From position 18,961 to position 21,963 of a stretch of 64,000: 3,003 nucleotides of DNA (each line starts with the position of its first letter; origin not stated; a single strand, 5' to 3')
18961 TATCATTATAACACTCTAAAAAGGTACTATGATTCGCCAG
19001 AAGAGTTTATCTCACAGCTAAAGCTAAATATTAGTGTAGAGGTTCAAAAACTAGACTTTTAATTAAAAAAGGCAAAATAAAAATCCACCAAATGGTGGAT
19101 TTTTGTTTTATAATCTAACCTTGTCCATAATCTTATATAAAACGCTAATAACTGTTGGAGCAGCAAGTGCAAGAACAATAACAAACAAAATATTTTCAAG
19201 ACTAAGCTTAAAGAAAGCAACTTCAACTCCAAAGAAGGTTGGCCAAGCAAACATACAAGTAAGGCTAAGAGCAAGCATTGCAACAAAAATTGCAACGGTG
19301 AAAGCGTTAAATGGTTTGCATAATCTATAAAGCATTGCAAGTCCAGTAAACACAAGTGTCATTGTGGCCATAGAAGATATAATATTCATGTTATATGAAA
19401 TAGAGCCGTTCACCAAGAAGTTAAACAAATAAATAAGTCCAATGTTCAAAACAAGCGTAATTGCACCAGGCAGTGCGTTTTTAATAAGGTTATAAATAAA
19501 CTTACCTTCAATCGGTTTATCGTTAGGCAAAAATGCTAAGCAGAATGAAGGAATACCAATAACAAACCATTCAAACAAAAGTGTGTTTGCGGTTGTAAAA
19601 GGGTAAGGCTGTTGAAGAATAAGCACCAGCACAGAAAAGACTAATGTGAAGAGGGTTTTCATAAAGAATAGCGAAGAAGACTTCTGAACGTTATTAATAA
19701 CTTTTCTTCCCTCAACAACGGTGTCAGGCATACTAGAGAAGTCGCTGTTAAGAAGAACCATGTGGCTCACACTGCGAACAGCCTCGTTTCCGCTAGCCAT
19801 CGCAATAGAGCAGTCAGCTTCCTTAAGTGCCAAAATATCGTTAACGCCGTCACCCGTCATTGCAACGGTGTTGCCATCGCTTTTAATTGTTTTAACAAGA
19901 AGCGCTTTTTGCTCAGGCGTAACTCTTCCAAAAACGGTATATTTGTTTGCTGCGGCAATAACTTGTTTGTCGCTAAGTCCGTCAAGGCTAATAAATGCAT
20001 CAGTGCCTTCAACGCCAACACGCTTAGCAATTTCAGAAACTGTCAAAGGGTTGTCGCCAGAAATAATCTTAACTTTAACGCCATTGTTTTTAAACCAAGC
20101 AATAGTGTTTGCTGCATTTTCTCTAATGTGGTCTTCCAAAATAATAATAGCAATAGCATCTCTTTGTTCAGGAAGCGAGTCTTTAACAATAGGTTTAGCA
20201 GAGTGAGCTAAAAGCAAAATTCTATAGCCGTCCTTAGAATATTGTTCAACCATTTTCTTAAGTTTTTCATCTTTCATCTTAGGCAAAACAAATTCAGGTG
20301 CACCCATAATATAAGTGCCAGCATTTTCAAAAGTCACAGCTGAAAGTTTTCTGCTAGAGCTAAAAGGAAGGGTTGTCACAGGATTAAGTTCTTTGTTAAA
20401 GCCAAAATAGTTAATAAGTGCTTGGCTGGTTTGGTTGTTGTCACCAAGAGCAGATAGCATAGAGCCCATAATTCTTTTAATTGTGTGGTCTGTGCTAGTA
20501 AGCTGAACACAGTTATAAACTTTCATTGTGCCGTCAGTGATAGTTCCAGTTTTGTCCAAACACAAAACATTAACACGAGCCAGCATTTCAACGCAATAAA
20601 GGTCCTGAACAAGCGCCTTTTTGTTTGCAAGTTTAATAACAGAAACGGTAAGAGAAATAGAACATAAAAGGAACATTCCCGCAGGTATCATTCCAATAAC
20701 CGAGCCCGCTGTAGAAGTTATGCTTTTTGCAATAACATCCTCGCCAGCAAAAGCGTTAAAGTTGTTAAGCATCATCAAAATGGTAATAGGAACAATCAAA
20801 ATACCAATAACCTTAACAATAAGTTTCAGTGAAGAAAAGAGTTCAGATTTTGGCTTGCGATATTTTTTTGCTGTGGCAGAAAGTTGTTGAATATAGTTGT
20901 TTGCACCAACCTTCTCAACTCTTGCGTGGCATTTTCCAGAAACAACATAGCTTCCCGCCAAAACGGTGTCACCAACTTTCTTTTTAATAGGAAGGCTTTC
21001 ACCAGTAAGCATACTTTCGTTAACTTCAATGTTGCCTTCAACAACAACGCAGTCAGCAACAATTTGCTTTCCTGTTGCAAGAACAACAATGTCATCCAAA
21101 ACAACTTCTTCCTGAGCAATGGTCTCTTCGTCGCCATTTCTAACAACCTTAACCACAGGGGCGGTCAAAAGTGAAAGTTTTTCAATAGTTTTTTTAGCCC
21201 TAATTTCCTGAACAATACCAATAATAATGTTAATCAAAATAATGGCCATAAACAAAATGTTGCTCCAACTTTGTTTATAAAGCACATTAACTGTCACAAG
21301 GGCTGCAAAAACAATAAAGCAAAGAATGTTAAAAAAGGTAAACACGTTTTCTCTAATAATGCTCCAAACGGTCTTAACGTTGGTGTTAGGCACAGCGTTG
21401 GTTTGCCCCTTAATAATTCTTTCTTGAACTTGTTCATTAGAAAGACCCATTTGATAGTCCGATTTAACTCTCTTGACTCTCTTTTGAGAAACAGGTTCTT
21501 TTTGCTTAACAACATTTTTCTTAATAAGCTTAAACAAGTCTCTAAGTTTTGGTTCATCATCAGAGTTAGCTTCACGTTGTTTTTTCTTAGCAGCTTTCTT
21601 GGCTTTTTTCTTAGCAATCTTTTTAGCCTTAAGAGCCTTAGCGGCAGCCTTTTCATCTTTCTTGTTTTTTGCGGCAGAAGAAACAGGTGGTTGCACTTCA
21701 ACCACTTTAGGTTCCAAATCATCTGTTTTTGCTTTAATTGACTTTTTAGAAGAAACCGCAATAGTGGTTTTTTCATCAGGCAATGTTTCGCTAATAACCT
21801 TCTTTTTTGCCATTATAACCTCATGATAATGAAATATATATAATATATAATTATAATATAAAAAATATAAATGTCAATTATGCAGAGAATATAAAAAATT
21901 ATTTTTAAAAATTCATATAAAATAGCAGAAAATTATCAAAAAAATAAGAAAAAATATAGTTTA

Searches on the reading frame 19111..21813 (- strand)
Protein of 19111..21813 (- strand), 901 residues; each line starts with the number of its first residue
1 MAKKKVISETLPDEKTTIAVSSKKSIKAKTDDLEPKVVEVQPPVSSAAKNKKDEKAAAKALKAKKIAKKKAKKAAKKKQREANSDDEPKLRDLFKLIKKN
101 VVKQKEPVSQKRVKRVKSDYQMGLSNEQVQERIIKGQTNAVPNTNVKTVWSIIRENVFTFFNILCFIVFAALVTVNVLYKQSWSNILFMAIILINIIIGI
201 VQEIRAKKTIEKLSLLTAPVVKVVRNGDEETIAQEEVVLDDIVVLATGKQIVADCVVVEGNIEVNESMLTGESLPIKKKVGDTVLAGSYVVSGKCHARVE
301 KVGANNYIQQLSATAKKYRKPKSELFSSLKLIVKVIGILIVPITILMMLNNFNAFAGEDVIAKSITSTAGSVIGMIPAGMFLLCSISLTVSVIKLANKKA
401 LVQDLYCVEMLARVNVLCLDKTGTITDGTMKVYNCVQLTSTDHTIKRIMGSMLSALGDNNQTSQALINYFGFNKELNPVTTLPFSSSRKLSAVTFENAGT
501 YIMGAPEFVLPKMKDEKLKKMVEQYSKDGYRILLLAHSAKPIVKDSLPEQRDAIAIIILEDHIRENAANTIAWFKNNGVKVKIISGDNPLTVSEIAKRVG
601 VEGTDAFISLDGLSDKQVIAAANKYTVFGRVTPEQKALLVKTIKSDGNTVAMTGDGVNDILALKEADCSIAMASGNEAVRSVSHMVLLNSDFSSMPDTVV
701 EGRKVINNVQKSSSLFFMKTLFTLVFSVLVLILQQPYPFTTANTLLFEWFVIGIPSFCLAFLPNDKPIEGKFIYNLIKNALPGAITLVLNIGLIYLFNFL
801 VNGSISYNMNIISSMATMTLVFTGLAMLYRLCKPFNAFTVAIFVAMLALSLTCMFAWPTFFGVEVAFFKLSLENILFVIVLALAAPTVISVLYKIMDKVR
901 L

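Call 88: search_protein_families(library=ncbifam, proteins=[window:19111-21813:-], max_evalue=1e-10)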
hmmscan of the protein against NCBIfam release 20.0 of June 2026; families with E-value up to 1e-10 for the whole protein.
window:19111-21813:- (901 aa): 18 families
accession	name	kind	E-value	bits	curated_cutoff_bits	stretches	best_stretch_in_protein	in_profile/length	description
TIGR01647.1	ATPase-IIIA_H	equivalog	2.8e-85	287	615.5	1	123-745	1-631/755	plasma-membrane proton-efflux P-type ATPase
TIGR01494.1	ATPase_P-type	subfamily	8.2e-74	248.8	62.3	2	189-601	3-365/478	HAD-IC family P-type ATPase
TIGR01525.1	ATPase-IB_hvy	subfamily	1.7e-68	231.9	346.25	1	173-732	9-536/560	heavy metal translocating P-type ATPase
TIGR01522.1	ATPase-IIA2_Ca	equivalog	6.7e-64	216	798.3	1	111-766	11-707/854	calcium-transporting P-type ATPase, PMR1-type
TIGR01524.1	ATPase-IIIB_Mg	equivalog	1.2e-60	205.4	610.75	2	512-736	461-690/867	magnesium-translocating P-type ATPase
TIGR01517.1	ATPase-IIB_Ca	equivalog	7.8e-57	193.1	507.05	1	79-745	11-725/882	calcium-translocating P-type ATPase, PMCA-type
NF011702.0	PRK15122.1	subfamily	5.9e-55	186.6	975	1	283-756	246-749/907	magnesium-translocating P-type ATPase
TIGR01116.1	ATPase-IIA1_Ca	equivalog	1.4e-54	185.4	703.4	2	448-729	345-624/799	calcium-translocating P-type ATPase, SERCA-type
TIGR01657.1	P-ATPase-V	hypoth_equivalog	1.5e-52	178.3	618.25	3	10-278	48-290/1055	ATP13A2 family polyamine export P-type ATPase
TIGR01511.1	ATPase-IB1_Cu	subfamily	6.1e-51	173.9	397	2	173-439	34-286/542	copper-translocating P-type ATPase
TIGR01523.1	ATPase-IID_K-Na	equivalog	1.1e-48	165.7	645.05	2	121-280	24-180/997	potassium/sodium efflux P-type ATPase, fungal-type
TIGR01512.1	ATPase-IB2_Cd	subfamily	4.6e-47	160.8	313.5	2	177-438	13-258/494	cadmium family heavy metal-translocating P-type ATPase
TIGR01106.1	ATPase-IIC_X-K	subfamily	1.3e-44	152.4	946.1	2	97-433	9-363/997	Na,H/K antiporter P-type ATPase subunit alpha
NF007952.0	PRK10671.1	equivalog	2.7e-43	148.2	1316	1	189-712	295-781/838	copper-exporting P-type ATPase CopA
TIGR01497.1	kdpB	equivalog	3.5e-37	127.9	527.9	1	167-706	50-567/675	potassium-transporting ATPase subunit KdpB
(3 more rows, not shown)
